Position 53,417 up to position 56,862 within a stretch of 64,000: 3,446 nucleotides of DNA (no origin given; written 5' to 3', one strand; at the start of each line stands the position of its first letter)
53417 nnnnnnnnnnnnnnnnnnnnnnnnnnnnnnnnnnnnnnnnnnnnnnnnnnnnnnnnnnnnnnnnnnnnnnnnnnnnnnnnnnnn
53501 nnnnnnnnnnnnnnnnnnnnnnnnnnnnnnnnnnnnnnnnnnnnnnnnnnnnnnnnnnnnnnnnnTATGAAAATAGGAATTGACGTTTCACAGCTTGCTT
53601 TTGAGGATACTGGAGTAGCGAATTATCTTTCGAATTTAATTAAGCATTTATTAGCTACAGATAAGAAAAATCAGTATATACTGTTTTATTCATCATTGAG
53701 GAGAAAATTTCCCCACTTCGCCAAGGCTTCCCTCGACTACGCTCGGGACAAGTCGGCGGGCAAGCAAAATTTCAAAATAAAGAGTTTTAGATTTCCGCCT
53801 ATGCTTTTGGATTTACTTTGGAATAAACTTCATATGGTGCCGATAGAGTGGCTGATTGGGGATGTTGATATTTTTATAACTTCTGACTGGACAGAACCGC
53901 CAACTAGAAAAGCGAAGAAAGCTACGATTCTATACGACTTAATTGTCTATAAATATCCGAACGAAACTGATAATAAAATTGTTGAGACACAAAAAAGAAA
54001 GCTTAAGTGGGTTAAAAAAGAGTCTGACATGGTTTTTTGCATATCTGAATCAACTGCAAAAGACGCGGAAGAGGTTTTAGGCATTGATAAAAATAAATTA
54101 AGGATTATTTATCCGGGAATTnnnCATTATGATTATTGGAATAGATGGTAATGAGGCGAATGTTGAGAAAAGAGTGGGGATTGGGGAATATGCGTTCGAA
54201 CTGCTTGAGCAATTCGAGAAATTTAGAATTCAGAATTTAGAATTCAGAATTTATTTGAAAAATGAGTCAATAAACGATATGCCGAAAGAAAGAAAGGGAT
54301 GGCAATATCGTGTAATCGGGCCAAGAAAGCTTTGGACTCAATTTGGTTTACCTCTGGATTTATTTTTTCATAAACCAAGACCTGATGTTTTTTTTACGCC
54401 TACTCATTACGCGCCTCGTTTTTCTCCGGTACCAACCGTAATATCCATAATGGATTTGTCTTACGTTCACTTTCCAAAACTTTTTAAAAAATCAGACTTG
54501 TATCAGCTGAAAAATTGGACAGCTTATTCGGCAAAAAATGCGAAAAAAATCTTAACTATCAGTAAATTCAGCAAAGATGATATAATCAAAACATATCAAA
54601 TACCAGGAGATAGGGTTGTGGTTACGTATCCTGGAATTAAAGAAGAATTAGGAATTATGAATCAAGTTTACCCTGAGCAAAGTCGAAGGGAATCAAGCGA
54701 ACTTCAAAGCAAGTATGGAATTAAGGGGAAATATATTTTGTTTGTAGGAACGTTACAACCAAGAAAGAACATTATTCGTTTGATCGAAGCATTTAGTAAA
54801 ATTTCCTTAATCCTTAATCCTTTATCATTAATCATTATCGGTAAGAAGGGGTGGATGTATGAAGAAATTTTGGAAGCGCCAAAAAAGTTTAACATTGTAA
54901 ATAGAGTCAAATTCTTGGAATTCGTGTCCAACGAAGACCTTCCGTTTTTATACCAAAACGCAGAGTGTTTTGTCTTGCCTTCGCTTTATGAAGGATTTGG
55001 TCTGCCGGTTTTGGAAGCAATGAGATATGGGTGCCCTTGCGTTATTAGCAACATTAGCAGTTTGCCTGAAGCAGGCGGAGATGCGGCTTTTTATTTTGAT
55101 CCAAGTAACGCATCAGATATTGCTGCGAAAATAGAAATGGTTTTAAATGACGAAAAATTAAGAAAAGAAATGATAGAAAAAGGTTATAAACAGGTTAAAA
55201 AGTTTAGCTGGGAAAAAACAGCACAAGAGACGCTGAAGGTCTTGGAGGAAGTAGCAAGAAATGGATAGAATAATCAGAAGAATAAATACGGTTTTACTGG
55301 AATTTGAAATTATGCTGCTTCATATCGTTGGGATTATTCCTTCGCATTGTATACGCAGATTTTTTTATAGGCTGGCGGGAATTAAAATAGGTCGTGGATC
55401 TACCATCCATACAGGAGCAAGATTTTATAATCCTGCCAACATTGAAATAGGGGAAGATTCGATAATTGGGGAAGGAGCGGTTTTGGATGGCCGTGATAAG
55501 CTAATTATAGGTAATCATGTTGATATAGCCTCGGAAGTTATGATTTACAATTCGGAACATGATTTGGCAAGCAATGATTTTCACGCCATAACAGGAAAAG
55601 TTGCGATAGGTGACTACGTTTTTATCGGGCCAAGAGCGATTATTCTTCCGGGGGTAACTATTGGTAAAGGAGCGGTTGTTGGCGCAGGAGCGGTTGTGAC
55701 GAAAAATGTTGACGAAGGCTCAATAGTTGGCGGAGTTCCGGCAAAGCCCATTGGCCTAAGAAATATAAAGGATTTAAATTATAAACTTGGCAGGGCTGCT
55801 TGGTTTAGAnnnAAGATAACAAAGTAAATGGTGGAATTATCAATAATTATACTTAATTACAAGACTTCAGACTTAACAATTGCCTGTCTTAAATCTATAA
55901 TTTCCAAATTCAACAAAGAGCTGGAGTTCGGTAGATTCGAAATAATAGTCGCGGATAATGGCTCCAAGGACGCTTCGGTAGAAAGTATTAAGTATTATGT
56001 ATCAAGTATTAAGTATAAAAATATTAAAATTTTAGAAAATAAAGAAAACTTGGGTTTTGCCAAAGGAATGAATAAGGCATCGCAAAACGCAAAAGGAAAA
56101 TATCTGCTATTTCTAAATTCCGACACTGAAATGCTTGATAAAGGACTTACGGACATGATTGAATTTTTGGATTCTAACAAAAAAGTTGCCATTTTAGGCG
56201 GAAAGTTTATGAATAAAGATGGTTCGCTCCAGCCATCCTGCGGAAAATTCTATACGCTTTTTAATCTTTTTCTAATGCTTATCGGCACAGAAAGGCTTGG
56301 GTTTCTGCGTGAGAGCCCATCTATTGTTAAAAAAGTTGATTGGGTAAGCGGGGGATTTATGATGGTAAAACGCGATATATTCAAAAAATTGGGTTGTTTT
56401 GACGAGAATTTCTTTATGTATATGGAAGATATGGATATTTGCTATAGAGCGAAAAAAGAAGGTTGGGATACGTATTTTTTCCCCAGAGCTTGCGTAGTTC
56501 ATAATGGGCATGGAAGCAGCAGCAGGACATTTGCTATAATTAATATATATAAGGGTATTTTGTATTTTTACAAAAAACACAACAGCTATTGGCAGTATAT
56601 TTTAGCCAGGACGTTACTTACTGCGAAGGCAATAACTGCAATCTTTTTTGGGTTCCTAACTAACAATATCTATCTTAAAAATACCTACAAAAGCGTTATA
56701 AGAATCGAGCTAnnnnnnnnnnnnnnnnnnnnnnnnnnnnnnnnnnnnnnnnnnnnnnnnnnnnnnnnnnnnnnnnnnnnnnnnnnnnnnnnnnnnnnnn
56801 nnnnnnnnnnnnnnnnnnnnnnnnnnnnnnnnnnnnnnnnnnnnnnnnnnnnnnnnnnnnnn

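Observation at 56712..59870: Single 1052-aa polypeptide fusing a Wzy/WaaL-like O-antigen polymerase-ligase domain to a GT-C-like domain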

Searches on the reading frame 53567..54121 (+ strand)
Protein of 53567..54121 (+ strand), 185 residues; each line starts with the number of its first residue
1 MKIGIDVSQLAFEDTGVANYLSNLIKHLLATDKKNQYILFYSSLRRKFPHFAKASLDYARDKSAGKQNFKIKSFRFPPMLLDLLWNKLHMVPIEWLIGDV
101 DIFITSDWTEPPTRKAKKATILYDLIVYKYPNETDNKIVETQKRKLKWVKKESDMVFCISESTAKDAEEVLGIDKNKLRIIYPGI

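Call 16: search_protein_families(library=pfam, proteins=[window:53567-54121:+], max_evalue=0.001)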
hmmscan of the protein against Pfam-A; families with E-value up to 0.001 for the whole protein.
window:53567-54121:+ (185 aa): 1 family
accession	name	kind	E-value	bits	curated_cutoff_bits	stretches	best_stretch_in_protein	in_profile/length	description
PF13439.12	Glyco_transf_4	-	3e-08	34.3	28.5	1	16-185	3-166/170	Glycosyltransferase Family 4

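Call 42: search_protein_families(library=ncbifam, proteins=[window:53567-54121:+], max_evalue=0.001)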
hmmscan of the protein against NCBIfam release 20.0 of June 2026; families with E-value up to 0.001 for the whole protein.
window:53567-54121:+ (185 aa): 1 family
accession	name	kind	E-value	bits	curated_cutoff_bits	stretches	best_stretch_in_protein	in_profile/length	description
TIGR04157.1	glyco_rSAM_CFB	subfamily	0.00026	20.1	400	1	124-185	140-202/406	TIGR04157 family glycosyltransferase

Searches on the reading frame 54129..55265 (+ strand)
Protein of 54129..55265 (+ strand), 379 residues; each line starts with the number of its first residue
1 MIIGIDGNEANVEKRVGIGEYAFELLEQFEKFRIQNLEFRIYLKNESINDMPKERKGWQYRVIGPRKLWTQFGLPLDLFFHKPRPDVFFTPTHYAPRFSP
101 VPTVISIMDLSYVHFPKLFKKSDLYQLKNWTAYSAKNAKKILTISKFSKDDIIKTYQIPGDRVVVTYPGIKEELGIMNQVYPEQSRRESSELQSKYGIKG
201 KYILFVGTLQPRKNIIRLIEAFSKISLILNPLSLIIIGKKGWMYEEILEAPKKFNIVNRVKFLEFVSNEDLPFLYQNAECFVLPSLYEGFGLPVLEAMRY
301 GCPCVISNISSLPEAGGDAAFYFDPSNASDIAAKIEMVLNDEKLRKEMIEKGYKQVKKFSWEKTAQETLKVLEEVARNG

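Call 16: search_protein_families(library=pfam, proteins=[window:54129-55265:+], max_evalue=0.001)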
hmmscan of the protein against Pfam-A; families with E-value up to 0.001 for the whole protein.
window:54129-55265:+ (379 aa): 5 families
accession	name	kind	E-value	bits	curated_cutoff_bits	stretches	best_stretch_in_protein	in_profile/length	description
PF00534.26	Glycos_transf_1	-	9.2e-41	139.7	26.4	1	198-355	11-172/172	Glycosyl transferases group 1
PF13692.12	Glyco_trans_1_4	-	2.5e-28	99.5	27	1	201-341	2-142/142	Glycosyl transferases group 1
PF13439.12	Glyco_transf_4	-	2.2e-08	34.7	28.5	1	60-172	48-168/170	Glycosyltransferase Family 4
PF20706.3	GT4-conflict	-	5.8e-08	32.6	26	1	214-366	213-383/385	Family 4 Glycosyltransferase in conflict systems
PF13524.12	Glyco_trans_1_2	-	3.1e-07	30.9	25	1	233-369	16-143/144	Glycosyl transferase-like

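Call 42: search_protein_families(library=ncbifam, proteins=[window:54129-55265:+], max_evalue=0.001)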
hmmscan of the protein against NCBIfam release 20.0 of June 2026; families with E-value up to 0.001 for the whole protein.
window:54129-55265:+ (379 aa): 36 families (the best 25 are shown)
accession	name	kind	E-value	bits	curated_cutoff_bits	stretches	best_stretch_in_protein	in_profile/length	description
TIGR04047.1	MSMEG_0565_glyc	hypoth_equivalog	4.4e-30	105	259.85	1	125-371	126-370/373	MSMEG_0565 family glycosyltransferase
TIGR02149.1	glgA_Coryne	subfamily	4e-29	101.9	302.4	1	95-375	101-390/391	glycogen synthase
TIGR04157.1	glyco_rSAM_CFB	subfamily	4.2e-22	78.7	400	1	135-315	167-338/406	TIGR04157 family glycosyltransferase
TIGR03449.1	mycothiol_MshA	equivalog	1e-21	77.3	462.5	1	138-375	165-403/406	D-inositol-3-phosphate glycosyltransferase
TIGR03999.1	thiol_BshA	equivalog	7.2e-20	71.2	273.7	1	128-375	135-373/375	N-acetyl-alpha-D-glucosaminyl L-malate synthase BshA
NF038295.1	EPS_HpsP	equivalog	3.7e-19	69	550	1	174-375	179-387/388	hormogonium polysaccharide biosynthesis glycosyltransferase HpsP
NF050063.1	ProtGlycPglJ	equivalog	4.1e-18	65.7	500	1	136-371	143-362/363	N-acetylgalactosamine-N,N'-diacetylbacillosaminyl-diphospho-undecaprenol 4-alpha-N-acetylgalactosaminyltransferase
TIGR03088.1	stp2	hypoth_equivalog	2.5e-15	56.4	409.05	1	143-374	142-372/374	TIGR03088 family PEP-CTERM/XrtA system glycosyltransferase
NF041010.1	glycosy_Agl16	equivalog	2.5e-15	56.2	575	1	135-374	131-350/352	glycosylation protein Agl16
NF038298.1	EPS_HpsO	equivalog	4.1e-15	55.5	575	1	172-374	174-386/388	hormogonium polysaccharide biosynthesis glycosyltransferase HpsO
NF041876.1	EPS_EpsE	equivalog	1.9e-14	53.7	400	1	203-366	217-387/389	exopolysaccharide biosynthesis GT4 family glycosyltransferase EpsE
NF050056.1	ProtGlycPglH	equivalog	3.3e-14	52.7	600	1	198-375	177-353/354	GalNAc-alpha-(1->4)-GalNAc-alpha-(1->3)-diNAcBac-PP-undecaprenol alpha-1,4-N-acetyl-D-galactosaminyltransferase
NF053513.1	Gtran_IagA_BgsA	equivalog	6e-14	51.8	460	1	127-375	95-331/333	LTA glycolipid anchor biosynthesis glycosyltransferase, IagA/BgsA family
NF047684.1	TeichurnBiosyTuaC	equivalog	6.8e-13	48.3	550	1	183-374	202-388/391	teichuronic acid biosynthesis protein TuaC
TIGR02095.1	glgA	subfamily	9.9e-13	47.5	328.45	1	186-374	276-476/477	glycogen/starch synthase, ADP-glucose type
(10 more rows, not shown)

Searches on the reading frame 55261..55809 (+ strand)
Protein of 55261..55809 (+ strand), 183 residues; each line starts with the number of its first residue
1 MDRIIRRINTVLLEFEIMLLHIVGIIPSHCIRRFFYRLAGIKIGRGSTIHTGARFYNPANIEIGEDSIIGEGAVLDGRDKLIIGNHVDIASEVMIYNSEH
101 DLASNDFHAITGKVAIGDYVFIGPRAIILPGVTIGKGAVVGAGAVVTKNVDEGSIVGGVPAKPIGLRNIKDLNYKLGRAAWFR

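Call 16: search_protein_families(library=pfam, proteins=[window:55261-55809:+], max_evalue=0.001)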
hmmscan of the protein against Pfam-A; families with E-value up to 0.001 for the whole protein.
window:55261-55809:+ (183 aa): 3 families
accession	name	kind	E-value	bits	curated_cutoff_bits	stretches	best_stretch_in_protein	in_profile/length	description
PF00132.30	Hexapep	-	2.1e-18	65.6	27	1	116-148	4-36/36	Bacterial transferase hexapeptide (six repeats)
PF14602.12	Hexapep_2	-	1.4e-10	41.1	27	1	114-148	2-34/34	Hexapeptide repeat of succinyl-transferase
PF25084.1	LbH_EIF2B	-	4e-05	24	54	1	60-150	21-97/105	EIF2B subunit epsilon LbH domain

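Call 42: search_protein_families(library=ncbifam, proteins=[window:55261-55809:+], max_evalue=0.001)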
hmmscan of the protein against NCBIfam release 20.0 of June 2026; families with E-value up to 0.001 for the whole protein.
window:55261-55809:+ (183 aa): 43 families (the best 25 are shown)
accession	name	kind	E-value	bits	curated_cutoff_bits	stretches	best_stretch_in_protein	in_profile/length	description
NF007797.0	PRK10502.1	subfamily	1.5e-30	106.2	192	1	24-168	36-180/183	WcaF family extracellular polysaccharide biosynthesis acetyltransferase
NF038307.1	EPS_acetyl_HpsU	equivalog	1.1e-23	83.8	305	1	27-163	38-174/178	hormogonium polysaccharide biosynthesis acetyltransferase HpsU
TIGR03570.1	NeuD_NnaD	subfamily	2.8e-20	72.8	160.8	1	83-162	120-202/202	NeuD/PglB/VioB family sugar acetyltransferase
TIGR03308.1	phn_thr-fam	hypoth_equivalog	7.2e-19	68.4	201.65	1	111-182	106-177/204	phosphonate metabolim protein, transferase hexapeptide repeat family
TIGR04008.1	WcaF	equivalog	6.7e-18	65.2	326.3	1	31-162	42-173/180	colanic acid biosynthesis acetyltransferase WcaF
NF058585.1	HptprglPActTf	PfamEq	4.3e-17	62.2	300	1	111-166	104-159/172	heptaprenylglyceryl phosphate O-acetyltransferase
NF007499.0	PRK10092.1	equivalog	7e-17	61.8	314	1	73-164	86-180/183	maltose O-acetyltransferase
NF007240.0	PRK09677.1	equivalog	1e-16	61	243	1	40-170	43-187/192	putative lipopolysaccharide biosynthesis O-acetyl transferase WbbJ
NF000311.1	Vat_ABCDEFH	equivalog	6.7e-16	58.5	300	1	104-182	101-179/201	Vat family streptogramin A O-acetyltransferase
TIGR03532.1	DapD_Ac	equivalog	8.5e-16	58.3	231.75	1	41-164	99-211/231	2,3,4,5-tetrahydropyridine-2,6-dicarboxylate N-acetyltransferase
NF033468.1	stregram_VatI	exception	1.4e-15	57.6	415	1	106-171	105-170/208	streptogramin A O-acetyltransferase Vat(I)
NF000490.1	chloram_CatB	equivalog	3e-15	56.1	350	1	96-170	91-167/210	type B chloramphenicol O-acetyltransferase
NF041874.1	EPS_EpsC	equivalog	1.9e-14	53.7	150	1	21-164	26-164/168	serine O-acetyltransferase EpsC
NF007076.0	PRK09527.1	equivalog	2.6e-14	53.1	347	1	41-174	68-192/203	galactoside O-acetyltransferase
NF000504.1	stregram_VatH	exception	1e-13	51.7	475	1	103-168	107-172/216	streptogramin A O-acetyltransferase Vat(H)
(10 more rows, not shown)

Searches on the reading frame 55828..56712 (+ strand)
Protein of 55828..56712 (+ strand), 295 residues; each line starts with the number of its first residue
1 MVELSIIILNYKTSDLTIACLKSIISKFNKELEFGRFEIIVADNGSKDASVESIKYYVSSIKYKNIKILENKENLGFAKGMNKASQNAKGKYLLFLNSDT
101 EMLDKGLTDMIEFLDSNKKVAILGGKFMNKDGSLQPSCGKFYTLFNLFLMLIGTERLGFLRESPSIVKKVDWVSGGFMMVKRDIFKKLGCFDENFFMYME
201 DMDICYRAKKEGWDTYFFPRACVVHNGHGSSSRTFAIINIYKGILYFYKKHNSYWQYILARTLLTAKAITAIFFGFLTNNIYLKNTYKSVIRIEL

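Call 3: search_protein_families(library=pfam, proteins=[window:55828-56712:+], max_evalue=1)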
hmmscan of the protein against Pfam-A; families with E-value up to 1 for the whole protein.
window:55828-56712:+ (295 aa): 9 families
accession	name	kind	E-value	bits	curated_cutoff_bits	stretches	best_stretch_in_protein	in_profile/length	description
PF00535.33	Glycos_transf_2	-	7.1e-27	94.8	23.3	1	5-188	1-167/168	Glycosyl transferase family 2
PF13641.12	Glyco_tranf_2_3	-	3.7e-13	50.5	27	1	4-228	3-213/230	Glycosyltransferase like family 2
PF13632.12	Glyco_trans_2_3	-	2.2e-09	37.9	27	1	93-257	2-142/198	Glycosyl transferase family group 2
PF13712.12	Glyco_tranf_2_5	-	2.9e-09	37.4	27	1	66-215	30-177/210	Glycosyltransferase like family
PF10111.15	Glyco_tranf_2_2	-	5.3e-06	26.6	27.3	2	36-103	29-95/276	Glycosyltransferase like family 2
PF02709.20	Glyco_transf_7C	-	0.0024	17.9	23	1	173-219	19-66/78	N-terminal domain of galactosyltransferase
PF13506.12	Glyco_transf_21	-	0.0065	16.4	21.7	1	81-231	22-161/174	Glycosyl transferase family 21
PF20691.3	TAGT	-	0.035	14.5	27.5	1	182-220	154-192/205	TET-Associated Glycosyltransferase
PF11397.14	GlcNAc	-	0.15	11.9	21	1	169-228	213-273/352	Glycosyltransferase (GlcNAc)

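Call 42: search_protein_families(library=ncbifam, proteins=[window:55828-56712:+], max_evalue=0.001)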
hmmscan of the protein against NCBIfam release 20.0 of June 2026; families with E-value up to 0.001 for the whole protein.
window:55828-56712:+ (295 aa): 19 families
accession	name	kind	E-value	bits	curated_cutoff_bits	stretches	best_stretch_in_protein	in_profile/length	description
NF041875.1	EPS_EpsD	equivalog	1.2e-19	70.9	370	1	4-269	1-252/325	exopolysaccharide biosynthesis glycosyltransferase EpsD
TIGR03937.1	PgaC_IcaA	equivalog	7.7e-19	67.9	422.3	1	5-223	48-248/407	poly-beta-1,6-N-acetyl-D-glucosamine synthase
TIGR01556.1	rhamnosyltran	subfamily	2.4e-15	56.5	200.55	1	29-263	14-232/281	rhamnosyltransferase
TIGR04283.1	glyco_like_mftF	equivalog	3.4e-15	56.3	182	1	32-131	24-115/221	TIGR04283 family arsenosugar biosynthesis glycosyltransferase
TIGR03965.1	mycofact_glyco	equivalog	6e-14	51.8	280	1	31-226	100-281/467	mycofactocin biosynthesis glycosyltransferase MftF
TIGR03111.1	glyc2_xrt_Gpos1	hypoth_equivalog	1.4e-12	47.1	363.95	1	3-210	50-250/439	TIGR03111 family XrtG-associated glycosyltransferase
NF007482.0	PRK10073.1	equivalog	7.6e-12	44.9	423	1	3-113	7-109/334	glycosyltransferase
NF038302.1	EPS_HpsE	equivalog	3.2e-11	42.7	300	1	3-226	2-223/307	hormogonium polysaccharide biosynthesis glycosyltransferase HpsE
NF053739.1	GlytfEpsEBac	equivalog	3.5e-11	42.6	450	1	4-129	3-122/265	glycosyltransferase EpsE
NF047683.1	TeichurnBiosyTuaG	equivalog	4.9e-11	42.8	400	1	4-133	8-131/252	teichuronic acid biosynthesis protein TuaG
NF050050.1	ProtGlycPglI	equivalog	1.7e-10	40.8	500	1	2-135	2-128/306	GalNAc(5)-diNAcBac-PP-undecaprenol beta-1,3-glucosyltransferase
NF038299.1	EPS_HpsN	equivalog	1.2e-09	37.6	425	0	173-248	165-243/317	hormogonium polysaccharide biosynthesis glycosyltransferase HpsN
TIGR04440.1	glyco_TIGR04440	domain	1.1e-08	35.1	70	1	36-128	28-120/215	TIGR00180 family glycosyltransferase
NF041394.1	GtaseAglG_Halo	equivalog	5.1e-08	32.5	440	1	33-195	29-178/304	glucosyl-dolichyl phosphate glucuronosyltransferase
NF050819.1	PolSacchBiosHfsG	equivalog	8.6e-08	31.7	500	1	36-117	38-120/302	polysaccharide biosynthesis protein HfsG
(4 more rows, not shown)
